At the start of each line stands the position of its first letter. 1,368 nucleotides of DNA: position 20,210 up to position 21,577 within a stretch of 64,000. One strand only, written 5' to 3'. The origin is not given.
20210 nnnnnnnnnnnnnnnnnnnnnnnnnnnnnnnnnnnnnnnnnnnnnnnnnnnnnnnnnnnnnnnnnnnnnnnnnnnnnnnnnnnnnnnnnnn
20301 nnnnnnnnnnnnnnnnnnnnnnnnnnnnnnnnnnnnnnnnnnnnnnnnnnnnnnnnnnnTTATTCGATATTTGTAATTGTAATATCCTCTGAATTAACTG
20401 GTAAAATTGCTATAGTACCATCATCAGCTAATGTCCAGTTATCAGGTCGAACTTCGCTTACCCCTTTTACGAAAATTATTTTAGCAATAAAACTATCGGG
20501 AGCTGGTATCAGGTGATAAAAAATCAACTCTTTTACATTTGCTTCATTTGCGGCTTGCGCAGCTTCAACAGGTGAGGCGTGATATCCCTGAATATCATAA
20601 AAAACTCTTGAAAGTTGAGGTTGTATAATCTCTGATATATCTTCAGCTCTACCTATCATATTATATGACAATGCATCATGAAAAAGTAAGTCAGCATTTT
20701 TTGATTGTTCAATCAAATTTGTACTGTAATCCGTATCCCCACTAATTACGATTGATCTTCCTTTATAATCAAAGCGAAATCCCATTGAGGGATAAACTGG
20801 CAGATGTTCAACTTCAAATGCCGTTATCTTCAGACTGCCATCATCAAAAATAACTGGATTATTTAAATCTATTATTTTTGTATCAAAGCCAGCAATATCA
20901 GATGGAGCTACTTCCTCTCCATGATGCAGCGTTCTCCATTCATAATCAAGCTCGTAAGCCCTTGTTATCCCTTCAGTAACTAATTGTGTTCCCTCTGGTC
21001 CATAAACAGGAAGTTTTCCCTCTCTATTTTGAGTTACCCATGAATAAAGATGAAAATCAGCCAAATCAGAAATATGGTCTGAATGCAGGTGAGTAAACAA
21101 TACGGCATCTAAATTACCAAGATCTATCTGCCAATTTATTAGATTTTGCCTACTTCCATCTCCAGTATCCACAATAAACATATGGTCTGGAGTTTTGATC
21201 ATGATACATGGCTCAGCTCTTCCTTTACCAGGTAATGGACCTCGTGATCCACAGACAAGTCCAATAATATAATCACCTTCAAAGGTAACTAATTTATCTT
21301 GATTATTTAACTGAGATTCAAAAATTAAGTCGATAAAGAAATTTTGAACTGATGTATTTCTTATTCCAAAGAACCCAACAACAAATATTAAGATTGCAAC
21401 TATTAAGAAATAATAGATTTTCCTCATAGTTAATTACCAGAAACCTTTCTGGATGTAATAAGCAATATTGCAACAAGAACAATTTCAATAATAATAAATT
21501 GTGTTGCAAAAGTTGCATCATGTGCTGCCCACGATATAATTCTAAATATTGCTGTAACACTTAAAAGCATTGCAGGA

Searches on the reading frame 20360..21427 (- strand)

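Call 72: search_protein_families(library=ncbifam, proteins=[window:20360-21427:-])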
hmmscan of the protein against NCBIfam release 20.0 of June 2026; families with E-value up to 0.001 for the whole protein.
window:20360-21427:- (355 aa): 12 families
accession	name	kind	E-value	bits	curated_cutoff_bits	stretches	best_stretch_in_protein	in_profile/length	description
NF000806.0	PRK00055.2-4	equivalog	1.3e-38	132.8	363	1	59-309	7-244/280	ribonuclease Z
NF041257.1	GntH_guanitoxin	equivalog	4e-31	108.2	333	1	58-311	17-270/374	guanitoxin biosynthesis MBL fold metallo-hydrolase GntH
TIGR02651.1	RNase_Z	equivalog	2.4e-29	102.3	292.95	2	59-221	5-149/302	ribonuclease Z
NF000801.0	PRK00055.1-3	equivalog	1.5e-27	96.5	252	2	59-222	7-155/307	ribonuclease Z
NF000800.0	PRK00055.1-1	equivalog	2e-16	59.9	398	1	80-219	31-150/305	ribonuclease Z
NF041851.1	cyc_nuc_deg_phdiest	equivalog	5.9e-16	58.6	400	1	58-309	5-224/253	cyclic nucleotide-degrading phosphodiesterase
TIGR02649.1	true_RNase_BN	exception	1.3e-10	40.8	563.7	1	79-208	29-140/304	ribonuclease BN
NF038231.1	MBL_Geo_Pelo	equivalog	1e-09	38.4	360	1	58-147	22-104/250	GPMC system MBL fold metallohydrolase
NF002553.0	PRK02113.1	equivalog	1.1e-07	31.5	386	1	58-143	23-99/252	MBL fold metallo-hydrolase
NF002558.0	PRK02126.1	subfamily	3.4e-05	23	315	1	102-152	44-91/345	ribonuclease Z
TIGR03307.1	PhnP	equivalog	7.6e-05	22.2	272.25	1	70-148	35-103/249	phosphonate metabolism protein PhnP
NF000804.0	PRK00055.2-1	equivalog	0.00024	20.3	402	0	57-123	9-73/306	ribonuclease Z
